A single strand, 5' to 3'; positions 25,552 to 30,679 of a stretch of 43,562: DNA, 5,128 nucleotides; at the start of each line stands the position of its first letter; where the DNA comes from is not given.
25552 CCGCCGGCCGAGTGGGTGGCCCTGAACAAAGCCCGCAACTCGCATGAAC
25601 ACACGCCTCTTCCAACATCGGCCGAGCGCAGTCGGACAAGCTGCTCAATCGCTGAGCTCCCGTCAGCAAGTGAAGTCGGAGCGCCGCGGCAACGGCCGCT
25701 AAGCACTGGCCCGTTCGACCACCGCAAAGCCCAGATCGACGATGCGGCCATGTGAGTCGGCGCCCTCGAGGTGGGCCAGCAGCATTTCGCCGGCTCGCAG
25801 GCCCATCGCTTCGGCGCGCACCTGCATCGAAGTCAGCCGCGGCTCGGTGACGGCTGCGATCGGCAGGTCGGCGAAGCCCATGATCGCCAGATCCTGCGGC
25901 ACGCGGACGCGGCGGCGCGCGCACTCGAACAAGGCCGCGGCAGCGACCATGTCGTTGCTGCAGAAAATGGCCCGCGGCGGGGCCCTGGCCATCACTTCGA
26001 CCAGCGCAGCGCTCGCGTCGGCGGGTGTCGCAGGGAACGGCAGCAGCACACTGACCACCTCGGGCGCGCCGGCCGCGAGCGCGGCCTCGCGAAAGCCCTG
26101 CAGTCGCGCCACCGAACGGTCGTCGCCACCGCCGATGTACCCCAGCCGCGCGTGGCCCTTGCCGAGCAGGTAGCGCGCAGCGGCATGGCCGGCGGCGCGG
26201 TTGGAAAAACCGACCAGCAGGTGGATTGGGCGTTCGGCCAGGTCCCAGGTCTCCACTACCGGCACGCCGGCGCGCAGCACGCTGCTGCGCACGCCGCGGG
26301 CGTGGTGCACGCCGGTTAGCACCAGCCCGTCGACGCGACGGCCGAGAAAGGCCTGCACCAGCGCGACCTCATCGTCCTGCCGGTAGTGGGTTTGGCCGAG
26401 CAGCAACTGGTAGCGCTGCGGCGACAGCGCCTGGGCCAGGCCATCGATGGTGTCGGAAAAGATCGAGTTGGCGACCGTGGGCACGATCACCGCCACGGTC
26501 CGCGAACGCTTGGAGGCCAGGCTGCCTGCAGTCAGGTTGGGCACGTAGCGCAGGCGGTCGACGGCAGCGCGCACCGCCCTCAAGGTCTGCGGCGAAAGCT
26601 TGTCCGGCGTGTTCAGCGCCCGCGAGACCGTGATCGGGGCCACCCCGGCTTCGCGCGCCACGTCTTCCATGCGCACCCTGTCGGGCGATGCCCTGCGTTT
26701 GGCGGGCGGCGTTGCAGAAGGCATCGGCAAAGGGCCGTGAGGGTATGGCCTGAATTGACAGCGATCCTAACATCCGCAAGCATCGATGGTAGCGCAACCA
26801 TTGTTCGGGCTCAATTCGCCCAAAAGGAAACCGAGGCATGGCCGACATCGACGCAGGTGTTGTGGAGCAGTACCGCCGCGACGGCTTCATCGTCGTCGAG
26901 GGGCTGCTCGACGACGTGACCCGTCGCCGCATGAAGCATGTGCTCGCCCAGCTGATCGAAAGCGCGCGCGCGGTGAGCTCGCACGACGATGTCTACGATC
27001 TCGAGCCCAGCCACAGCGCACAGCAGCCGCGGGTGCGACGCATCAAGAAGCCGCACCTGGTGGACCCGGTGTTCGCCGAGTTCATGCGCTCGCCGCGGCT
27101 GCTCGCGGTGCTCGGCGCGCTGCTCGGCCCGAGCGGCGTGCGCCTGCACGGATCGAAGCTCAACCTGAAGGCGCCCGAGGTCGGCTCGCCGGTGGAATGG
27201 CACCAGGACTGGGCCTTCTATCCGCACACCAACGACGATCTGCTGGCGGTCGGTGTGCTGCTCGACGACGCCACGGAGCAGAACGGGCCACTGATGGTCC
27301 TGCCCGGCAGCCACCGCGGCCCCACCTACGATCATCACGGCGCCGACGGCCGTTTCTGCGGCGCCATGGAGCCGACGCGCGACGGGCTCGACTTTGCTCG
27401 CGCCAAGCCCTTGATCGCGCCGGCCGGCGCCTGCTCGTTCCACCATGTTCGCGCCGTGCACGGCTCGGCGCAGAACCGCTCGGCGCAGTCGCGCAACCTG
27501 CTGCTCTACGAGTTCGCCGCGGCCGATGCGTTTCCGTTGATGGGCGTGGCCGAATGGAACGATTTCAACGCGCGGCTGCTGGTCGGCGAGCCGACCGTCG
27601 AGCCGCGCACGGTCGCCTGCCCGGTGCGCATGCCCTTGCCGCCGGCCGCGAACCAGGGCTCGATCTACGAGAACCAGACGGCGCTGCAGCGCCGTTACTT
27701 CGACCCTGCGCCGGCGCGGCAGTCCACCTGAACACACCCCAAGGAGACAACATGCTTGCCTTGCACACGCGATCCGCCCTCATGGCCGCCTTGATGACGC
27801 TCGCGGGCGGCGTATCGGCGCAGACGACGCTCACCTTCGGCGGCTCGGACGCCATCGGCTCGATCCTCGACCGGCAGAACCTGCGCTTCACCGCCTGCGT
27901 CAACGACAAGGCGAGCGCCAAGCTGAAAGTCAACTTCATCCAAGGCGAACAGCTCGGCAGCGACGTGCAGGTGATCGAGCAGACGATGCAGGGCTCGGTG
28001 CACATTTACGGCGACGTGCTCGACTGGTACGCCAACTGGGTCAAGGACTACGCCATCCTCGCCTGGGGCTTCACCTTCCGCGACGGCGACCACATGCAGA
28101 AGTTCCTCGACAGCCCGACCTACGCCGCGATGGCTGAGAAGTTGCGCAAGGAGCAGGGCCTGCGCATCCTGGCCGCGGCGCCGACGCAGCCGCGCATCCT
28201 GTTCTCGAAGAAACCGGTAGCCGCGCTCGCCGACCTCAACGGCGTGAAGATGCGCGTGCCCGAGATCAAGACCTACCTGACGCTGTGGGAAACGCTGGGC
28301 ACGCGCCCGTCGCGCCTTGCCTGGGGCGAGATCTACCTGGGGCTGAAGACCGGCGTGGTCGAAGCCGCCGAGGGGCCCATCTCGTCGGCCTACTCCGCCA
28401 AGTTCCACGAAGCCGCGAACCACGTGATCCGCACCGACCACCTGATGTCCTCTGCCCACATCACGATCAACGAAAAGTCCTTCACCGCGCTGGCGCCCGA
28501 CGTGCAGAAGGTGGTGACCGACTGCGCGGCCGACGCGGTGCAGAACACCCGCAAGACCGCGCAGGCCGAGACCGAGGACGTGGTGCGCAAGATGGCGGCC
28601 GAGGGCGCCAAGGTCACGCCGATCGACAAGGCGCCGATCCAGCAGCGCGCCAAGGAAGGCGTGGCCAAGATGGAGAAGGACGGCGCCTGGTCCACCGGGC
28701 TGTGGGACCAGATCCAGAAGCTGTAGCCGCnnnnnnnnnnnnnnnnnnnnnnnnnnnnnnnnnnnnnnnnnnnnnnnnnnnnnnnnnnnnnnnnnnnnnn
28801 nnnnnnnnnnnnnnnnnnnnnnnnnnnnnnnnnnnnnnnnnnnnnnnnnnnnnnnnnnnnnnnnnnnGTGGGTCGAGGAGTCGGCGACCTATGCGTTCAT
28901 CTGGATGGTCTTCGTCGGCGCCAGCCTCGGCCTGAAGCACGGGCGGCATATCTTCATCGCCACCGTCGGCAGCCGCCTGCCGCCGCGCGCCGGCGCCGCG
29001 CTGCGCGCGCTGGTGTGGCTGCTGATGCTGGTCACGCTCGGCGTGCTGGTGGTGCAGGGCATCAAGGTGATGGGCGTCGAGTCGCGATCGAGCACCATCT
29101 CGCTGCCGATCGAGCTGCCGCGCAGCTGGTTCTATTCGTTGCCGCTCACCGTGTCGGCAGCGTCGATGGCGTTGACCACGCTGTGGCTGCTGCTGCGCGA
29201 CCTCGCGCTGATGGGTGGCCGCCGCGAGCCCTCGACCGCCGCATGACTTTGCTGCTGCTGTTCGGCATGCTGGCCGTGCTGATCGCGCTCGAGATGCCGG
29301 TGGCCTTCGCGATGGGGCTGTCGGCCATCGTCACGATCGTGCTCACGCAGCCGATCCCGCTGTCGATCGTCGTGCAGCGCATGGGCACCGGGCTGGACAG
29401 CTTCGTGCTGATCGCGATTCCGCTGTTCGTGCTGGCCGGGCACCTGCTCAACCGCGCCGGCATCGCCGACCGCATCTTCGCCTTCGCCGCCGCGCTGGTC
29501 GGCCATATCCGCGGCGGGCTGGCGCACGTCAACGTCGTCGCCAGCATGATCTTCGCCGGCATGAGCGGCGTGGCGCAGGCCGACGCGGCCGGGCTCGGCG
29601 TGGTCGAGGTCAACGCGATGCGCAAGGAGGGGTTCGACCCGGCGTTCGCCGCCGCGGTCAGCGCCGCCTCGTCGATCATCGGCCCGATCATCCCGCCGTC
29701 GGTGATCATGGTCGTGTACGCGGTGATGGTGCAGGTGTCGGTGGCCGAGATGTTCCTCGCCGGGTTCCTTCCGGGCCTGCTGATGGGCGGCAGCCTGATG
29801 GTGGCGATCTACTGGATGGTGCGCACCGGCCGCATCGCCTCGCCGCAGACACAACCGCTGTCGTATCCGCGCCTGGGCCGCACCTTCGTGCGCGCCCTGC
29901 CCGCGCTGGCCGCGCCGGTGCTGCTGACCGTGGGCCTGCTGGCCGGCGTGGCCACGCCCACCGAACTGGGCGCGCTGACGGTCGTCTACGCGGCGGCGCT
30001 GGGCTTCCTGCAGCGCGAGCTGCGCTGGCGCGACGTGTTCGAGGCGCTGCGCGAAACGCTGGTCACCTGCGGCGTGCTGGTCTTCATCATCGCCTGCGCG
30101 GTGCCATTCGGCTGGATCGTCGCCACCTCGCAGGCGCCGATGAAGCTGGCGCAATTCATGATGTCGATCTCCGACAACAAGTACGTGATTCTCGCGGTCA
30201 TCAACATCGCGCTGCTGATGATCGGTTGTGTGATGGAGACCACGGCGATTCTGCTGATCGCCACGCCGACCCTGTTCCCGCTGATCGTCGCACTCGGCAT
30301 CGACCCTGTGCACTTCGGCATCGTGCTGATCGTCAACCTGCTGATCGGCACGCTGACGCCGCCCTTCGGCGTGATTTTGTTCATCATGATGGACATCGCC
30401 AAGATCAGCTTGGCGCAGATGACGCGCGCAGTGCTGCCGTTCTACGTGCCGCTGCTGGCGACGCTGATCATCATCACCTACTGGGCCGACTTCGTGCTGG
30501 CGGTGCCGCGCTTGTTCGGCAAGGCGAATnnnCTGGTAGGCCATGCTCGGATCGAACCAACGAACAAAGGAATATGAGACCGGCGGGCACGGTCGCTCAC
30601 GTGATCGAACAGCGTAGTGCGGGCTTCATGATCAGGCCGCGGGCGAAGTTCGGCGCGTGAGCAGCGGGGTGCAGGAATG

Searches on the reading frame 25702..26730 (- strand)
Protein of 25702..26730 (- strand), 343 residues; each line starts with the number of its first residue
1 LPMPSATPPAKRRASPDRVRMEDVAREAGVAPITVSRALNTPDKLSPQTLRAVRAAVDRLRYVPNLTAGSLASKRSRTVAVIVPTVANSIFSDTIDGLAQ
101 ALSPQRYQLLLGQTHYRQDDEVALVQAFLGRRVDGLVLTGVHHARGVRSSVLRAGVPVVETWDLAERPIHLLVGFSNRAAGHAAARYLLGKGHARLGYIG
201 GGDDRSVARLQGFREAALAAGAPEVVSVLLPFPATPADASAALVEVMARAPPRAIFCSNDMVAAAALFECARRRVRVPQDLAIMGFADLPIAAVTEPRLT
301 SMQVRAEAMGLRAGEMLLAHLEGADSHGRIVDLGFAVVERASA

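Call 17: search_protein_families(library=pfam, max_evalue=0.001, proteins=[window:25702-26730:-])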
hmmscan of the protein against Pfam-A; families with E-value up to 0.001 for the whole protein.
window:25702-26730:- (343 aa): 4 families
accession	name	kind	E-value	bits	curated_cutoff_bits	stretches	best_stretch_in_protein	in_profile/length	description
PF13377.12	Peripla_BP_3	-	3.3e-28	99.3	26.5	1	185-342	1-166/167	Periplasmic binding protein-like domain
PF00532.27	Peripla_BP_1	-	1.1e-19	71.4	22.2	1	78-321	3-261/281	Periplasmic binding proteins and sugar binding domain of LacI family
PF13407.12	Peripla_BP_4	-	1.4e-13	51.4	35.1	1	79-273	1-207/258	Periplasmic binding protein domain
PF00356.27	LacI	-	4.7e-13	49.1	27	1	21-65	2-46/46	Bacterial regulatory proteins, lacI family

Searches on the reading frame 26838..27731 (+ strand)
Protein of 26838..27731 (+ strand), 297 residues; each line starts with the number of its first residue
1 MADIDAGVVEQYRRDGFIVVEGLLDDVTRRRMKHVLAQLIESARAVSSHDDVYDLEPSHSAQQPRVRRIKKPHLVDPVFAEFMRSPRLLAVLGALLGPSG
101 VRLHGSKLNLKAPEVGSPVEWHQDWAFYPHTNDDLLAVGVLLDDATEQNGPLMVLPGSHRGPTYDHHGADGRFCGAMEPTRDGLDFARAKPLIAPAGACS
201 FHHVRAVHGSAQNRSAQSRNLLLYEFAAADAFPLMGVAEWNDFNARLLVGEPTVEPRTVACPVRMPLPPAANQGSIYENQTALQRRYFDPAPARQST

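Call 17: search_protein_families(library=pfam, max_evalue=0.001, proteins=[window:26838-27728:+])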
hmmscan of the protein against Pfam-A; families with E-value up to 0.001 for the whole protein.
window:26838-27728:+ (297 aa): 1 family
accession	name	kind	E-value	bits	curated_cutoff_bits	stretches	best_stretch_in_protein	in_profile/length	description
PF05721.19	PhyH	-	2.5e-34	119.9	22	1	12-220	1-212/213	Phytanoyl-CoA dioxygenase (PhyH)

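Call 81: find_encoding_contigs(protein=window:26838-27731:+, flank=10000, max_places=10)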
Protein window:26838-27731:+ (297 aa): no gene with exactly this product is on record in the collection.

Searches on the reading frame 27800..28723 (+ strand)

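Call 107: search_protein_families(library=pfam, max_evalue=0.01, proteins=[window:27800-28723:+])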
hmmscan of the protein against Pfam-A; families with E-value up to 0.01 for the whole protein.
window:27800-28723:+ (308 aa): 1 family
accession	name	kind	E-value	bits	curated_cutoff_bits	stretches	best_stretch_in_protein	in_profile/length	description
PF03480.18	DctP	-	6.5e-55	186.9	23.4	1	29-293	17-285/286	Bacterial extracellular solute-binding protein, family 7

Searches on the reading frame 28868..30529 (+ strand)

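Call 17: search_protein_families(library=pfam, max_evalue=0.001, proteins=[window:28868-30529:+])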
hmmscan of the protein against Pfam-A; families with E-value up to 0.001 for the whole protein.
window:28868-30529:+ (554 aa): 1 family
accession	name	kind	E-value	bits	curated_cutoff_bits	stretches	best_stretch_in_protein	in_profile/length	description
PF06808.19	DctM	-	5.6e-111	371.7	23.8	1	132-539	1-410/413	Tripartite ATP-independent periplasmic transporter, DctM component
